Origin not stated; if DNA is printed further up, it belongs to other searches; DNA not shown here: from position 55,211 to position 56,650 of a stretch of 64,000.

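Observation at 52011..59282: Radical-SAM + TauD-like dioxygenase + two Sel1-repeat periplasmic proteins, divergent from an MBOAT/DltD-like O-acyltransferase pair, in a lower-GC block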

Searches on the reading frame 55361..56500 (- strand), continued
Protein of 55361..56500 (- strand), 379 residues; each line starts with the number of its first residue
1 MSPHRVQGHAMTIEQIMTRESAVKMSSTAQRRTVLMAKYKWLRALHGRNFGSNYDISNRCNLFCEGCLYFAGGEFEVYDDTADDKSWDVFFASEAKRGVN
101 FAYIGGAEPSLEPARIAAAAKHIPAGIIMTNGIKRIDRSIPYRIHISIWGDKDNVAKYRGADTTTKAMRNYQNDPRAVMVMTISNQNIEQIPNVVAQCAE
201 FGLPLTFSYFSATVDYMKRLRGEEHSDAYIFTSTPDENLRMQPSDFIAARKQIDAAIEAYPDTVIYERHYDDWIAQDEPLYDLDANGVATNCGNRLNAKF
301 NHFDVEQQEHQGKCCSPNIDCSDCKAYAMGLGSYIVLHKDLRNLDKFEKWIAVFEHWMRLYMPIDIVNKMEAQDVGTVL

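Call 60: search_protein_families(library=ncbifam, proteins=[L041:4113-5117:+, L002:10947-12494:+, L034:12594-14585:+, L010:8436-9944:+, L069:11147-12721:-, L077:5967-7319:+, L060:16551-18302:+, L085:2813-3889:+, L069:8967-9959:+, L068:7343-8800:+], max_evalue=0.01)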
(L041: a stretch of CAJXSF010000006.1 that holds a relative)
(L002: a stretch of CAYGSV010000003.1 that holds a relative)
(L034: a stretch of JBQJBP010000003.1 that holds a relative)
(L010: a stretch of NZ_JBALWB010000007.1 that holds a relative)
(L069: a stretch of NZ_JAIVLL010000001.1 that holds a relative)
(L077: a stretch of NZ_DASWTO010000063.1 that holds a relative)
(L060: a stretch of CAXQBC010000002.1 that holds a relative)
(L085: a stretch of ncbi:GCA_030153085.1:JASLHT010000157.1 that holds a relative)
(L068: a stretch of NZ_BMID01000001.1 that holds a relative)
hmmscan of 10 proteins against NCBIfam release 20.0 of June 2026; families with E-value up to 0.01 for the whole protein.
L041:4113-5117:+ (334 aa): 0 families

L002:10947-12494:+ (515 aa): 14 families
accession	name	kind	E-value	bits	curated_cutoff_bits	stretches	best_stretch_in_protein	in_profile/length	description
NF011721.1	PRK15174.1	equivalog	4.6e-13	48.2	1200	1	387-503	533-649/656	Vi polysaccharide transport protein VexE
TIGR02917.1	PEP_TPR_lipo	equivalog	2.8e-08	32.1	312.2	1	94-219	453-578/899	XrtA/PEP-CTERM system TPR-repeat protein PrsT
NF033920.0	C39_PA2778_fam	equivalog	3e-07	30.1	150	1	9-74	161-226/255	PA2778 family cysteine peptidase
TIGR03939.1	PGA_TPR_OMP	equivalog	1.3e-05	23.7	366.65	1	27-191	76-243/800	poly-beta-1,6 N-acetyl-D-glucosamine export porin PgaA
NF040959.1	MamA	equivalog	2.9e-05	23.6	200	0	89-184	54-145/204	magnetosome protein MamA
NF007468.0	PRK10049.1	equivalog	0.0002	19.7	1043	1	25-141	88-203/817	poly-beta-1,6 N-acetyl-D-glucosamine export porin PgaA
TIGR02521.1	type_IV_pilW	equivalog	0.00027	20.6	154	0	27-74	54-101/234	type IV pilus biogenesis/stability protein PilW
TIGR02552.1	LcrH_SycD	equivalog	0.00035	20.3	104.8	1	24-82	72-130/136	SycD/LcrH family type III secretion system chaperone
TIGR00540.1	TPR_hemY_coli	hypoth_equivalog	0.00064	18.6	142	1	139-228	148-237/385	heme biosynthesis-associated TPR protein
NF040561.1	PrimPol_Msp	equivalog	0.00077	18.1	200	0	22-120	9-99/515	CRISPR-associated primase-polymerase type A1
NF008757.0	PRK11788.1-5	equivalog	0.0015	17.8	363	1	45-198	187-336/388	lipopolysaccharide assembly protein LapB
NF052400.1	M48_BAM_BepA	equivalog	0.0023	16.8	570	0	36-182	305-448/483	beta-barrel assembly-enhancing protease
NF008756.0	PRK11788.1-4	equivalog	0.003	16.7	474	0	112-175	255-314/389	lipopolysaccharide assembly protein LapB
NF005120.0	PRK06553.1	equivalog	0.0083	15.5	273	0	390-445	194-248/308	lipid A biosynthesis lauroyl acyltransferase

L034:12594-14585:+ (663 aa): 10 families
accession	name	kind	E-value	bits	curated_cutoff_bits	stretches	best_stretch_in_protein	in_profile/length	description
NF011721.1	PRK15174.1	equivalog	1.4e-15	56.5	1200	1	334-654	336-652/656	Vi polysaccharide transport protein VexE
NF052415.1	T3SS_chap_SctY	equivalog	1.9e-13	50.9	70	1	47-136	12-102/106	type III secretion apparatus assembly chaperone SctY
TIGR02917.1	PEP_TPR_lipo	equivalog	4.1e-13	48.1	312.2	2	125-292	513-679/899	XrtA/PEP-CTERM system TPR-repeat protein PrsT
NF040959.1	MamA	equivalog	1.1e-09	38.1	200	2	107-253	33-179/204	magnetosome protein MamA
TIGR00540.1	TPR_hemY_coli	hypoth_equivalog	5.7e-08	31.9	142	1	55-256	166-368/385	heme biosynthesis-associated TPR protein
TIGR02521.1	type_IV_pilW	equivalog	8.4e-07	28.8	154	1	35-99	129-193/234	type IV pilus biogenesis/stability protein PilW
TIGR03939.1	PGA_TPR_OMP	equivalog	7.6e-06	24.4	366.65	0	127-271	69-212/800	poly-beta-1,6 N-acetyl-D-glucosamine export porin PgaA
TIGR02552.1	LcrH_SycD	equivalog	8.1e-05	22.4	104.8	0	55-136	32-111/136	SycD/LcrH family type III secretion system chaperone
NF008520.0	PRK11447.1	equivalog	0.00022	19.1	858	0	53-130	615-690/1157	cellulose synthase complex outer membrane protein BcsC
NF033920.0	C39_PA2778_fam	equivalog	0.00071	19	150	1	16-98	165-247/255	PA2778 family cysteine peptidase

L010:8436-9944:+ (502 aa): 2 families
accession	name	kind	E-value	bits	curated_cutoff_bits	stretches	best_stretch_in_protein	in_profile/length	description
TIGR02917.1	PEP_TPR_lipo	equivalog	0.00023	19.2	312.2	1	22-163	577-718/899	XrtA/PEP-CTERM system TPR-repeat protein PrsT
TIGR00540.1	TPR_hemY_coli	hypoth_equivalog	0.003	16.4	142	1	32-106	137-212/385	heme biosynthesis-associated TPR protein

L069:11147-12721:- (524 aa): 26 families (the best 25 are shown)
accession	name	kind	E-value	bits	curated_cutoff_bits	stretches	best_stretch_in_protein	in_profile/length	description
TIGR02026.1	BchE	equivalog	1.8e-26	93.1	481.35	1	165-415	194-435/497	magnesium-protoporphyrin IX monomethyl ester anaerobic oxidative cyclase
TIGR04479.1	bcpD_PhpK_rSAM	subfamily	3.9e-20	71.7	600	1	155-374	230-440/504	PhpK family radical SAM P-methyltransferase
NF050148.1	rSAM_ApyD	equivalog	1.9e-18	66.3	750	1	141-323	170-349/645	RiPP biosynthesis radical SAM protein ApyD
TIGR04014.1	B12_SAM_MJ_0865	equivalog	4.6e-17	61.9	360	1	168-331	163-327/434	methyl-coenzyme M reductase glutamine C-methyltransferase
TIGR04013.1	B12_SAM_MJ_1487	hypoth_equivalog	2.4e-16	59.6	251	1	68-215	47-201/382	TIGR04013 family B12-binding domain/radical SAM domain-containing protein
TIGR04367.1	HpnR_B12_rSAM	equivalog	5e-15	55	650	1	168-340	189-352/490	hopanoid C-3 methylase HpnR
TIGR04072.2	rSAM_ladder_B12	equivalog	7e-14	51.3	360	1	74-321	83-330/443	lipid biosynthesis B12-binding/radical SAM protein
NF038361.1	rSAM_Sden_1168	equivalog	2e-13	49.8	575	1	168-347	285-458/560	Sden_1168 family B12-binding radical SAM P-methyltransferase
TIGR03471.1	HpnJ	equivalog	2.2e-13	49.9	577.6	1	169-373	201-398/472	hopanoid biosynthesis associated radical SAM protein HpnJ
NF033070.1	rSAM_AprD4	equivalog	9.2e-13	47.9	500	1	146-384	169-410/456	AprD4 family radical SAM diol-dehydratase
NF045585.1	rSAM_slr0320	equivalog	2.5e-12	46.1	775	1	163-313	234-380/511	photosystem II high light acclimation radical SAM protein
TIGR04295.1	B12_rSAM_oligo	hypoth_equivalog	9.9e-12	44.2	400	1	168-304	203-326/422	TIGR04295 family B12-binding domain-containing radical SAM protein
NF040542.1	rSAM_RCCLKC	equivalog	1.5e-10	40.9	450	1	144-316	159-326/423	arsinothricin biosynthesis radical SAM protein ArsL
TIGR00089.1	TIGR00089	subfamily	4.1e-10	39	251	1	162-332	137-310/429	MiaB/RimO family radical SAM methylthiotransferase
NF033712.0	B12_rSAM_KedN5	subfamily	1.3e-08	33.5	700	1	165-322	195-352/624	KedN5 family methylcobalamin-dependent radical SAM C-methyltransferase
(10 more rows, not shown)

L077:5967-7319:+ (450 aa): 8 families
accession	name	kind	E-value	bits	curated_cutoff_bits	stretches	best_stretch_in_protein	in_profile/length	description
NF050147.1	aminopyruv_ApyO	equivalog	1.5e-34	119.4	525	1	252-441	240-425/444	RiPP biosynthesis cytochrome P450 ApyO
NF045812.1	PentlenOxigase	equivalog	6.7e-30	104.3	800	1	250-417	246-417/444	pentalenene oxygenase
NF051859.1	AlbFlvMonOxTrpSyn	equivalog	8.9e-29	100.3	700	1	250-431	264-449/457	bifunctional albaflavenone monooxygenase/terpene synthase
TIGR04515.1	P450_rel_GT_act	subfamily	2.4e-12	46.9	343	1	112-372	89-330/386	P450-derived glycosyltransferase activator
TIGR04538.1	P450_cycloAA_1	subfamily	2.6e-11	43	500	1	304-410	260-367/395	cytochrome P450, cyclodipeptide synthase-associated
NF041802.1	P450_SolI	exception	1.9e-09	36.5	850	1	249-410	256-396/424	solanimycin biosynthesis cytochrome P450 SolI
NF053744.1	FAProxCypCBc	equivalog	8.1e-07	28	600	1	304-366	278-340/416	CYP152 family fatty-acid peroxygenase CypC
NF041177.1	Cyp119_Thmprot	equivalog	1.2e-05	24.3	680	1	305-406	245-337/368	cytochrome P450 Cyp119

L060:16551-18302:+ (583 aa): 106 families (the best 25 are shown)
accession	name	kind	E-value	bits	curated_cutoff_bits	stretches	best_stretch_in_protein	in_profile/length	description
NF006624.1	PRK09192.1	subfamily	6.2e-263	873.3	600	1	8-577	1-566/567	fatty acyl-AMP ligase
NF004282.0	PRK05691.1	subfamily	4e-105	351.7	4090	1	45-579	34-566/4334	non-ribosomal peptide synthase/polyketide synthase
NF005850.0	PRK07768.1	subfamily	1.7e-101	340.1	572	1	29-570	9-542/545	long-chain-fatty-acid--CoA ligase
NF004509.1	PRK05850.1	subfamily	1.3e-79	268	775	1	44-575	31-572/578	fatty-acid--AMP ligase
NF009124.0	PRK12476.1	subfamily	4e-78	263.1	922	1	52-577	69-610/612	fatty acyl-AMP ligase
NF038339.3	FAAL_FadD32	equivalog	2.1e-75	254.1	975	1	34-576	35-613/625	long-chain-fatty-acid--AMP ligase FadD32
NF040633.1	FadD32_Coryne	exception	2.5e-74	250.7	875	2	173-572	197-613/614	FadD32-like long-chain-fatty-acid--AMP ligase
NF004510.0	PRK05851.1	equivalog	6.5e-71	239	621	1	50-569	30-518/525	long-chain-fatty acid--ACP ligase MbtM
NF038337.1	FAAL_FadD21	exception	9.2e-65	219.2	1100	1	48-571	35-569/579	fatty-acid--AMP ligase FAAL21/FadD21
NF004837.0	PRK06187.1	subfamily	1.3e-55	188.7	476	2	153-573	146-524/531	long-chain-fatty-acid--CoA ligase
NF038338.1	FAAL_FadD28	exception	3.2e-55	187.6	1100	1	49-568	36-567/580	fatty-acid--AMP ligase FAAL28/FadD28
NF005702.0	PRK07514.1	subfamily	4.2e-41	140.8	558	2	382-562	319-491/506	malonyl-CoA synthase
NF009233.0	PRK12583.1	subfamily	2.9e-40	138.2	832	2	384-567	372-546/558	fatty acid CoA ligase family protein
NF002966.0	PRK03640.1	equivalog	2.6e-36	125.2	556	2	384-569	306-478/483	o-succinylbenzoate--CoA ligase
NF006182.0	PRK08316.1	subfamily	3e-35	121.7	663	2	49-330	34-314/523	fatty acyl-CoA synthetase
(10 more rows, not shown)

L085:2813-3889:+ (358 aa): 1 family
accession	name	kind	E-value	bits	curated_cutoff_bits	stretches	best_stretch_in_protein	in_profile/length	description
TIGR04092.1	LTA_DltD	equivalog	0.00023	20.6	150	0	211-301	264-353/383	D-alanyl-lipoteichoic acid biosynthesis protein DltD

L069:8967-9959:+ (330 aa): 0 families

L068:7343-8800:+ (485 aa): 1 family
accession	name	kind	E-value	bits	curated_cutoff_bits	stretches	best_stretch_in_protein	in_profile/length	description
TIGR04091.1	LTA_dltB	equivalog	1.2e-38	133.4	375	1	9-345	14-344/380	D-alanyl-lipoteichoic acid biosynthesis protein DltB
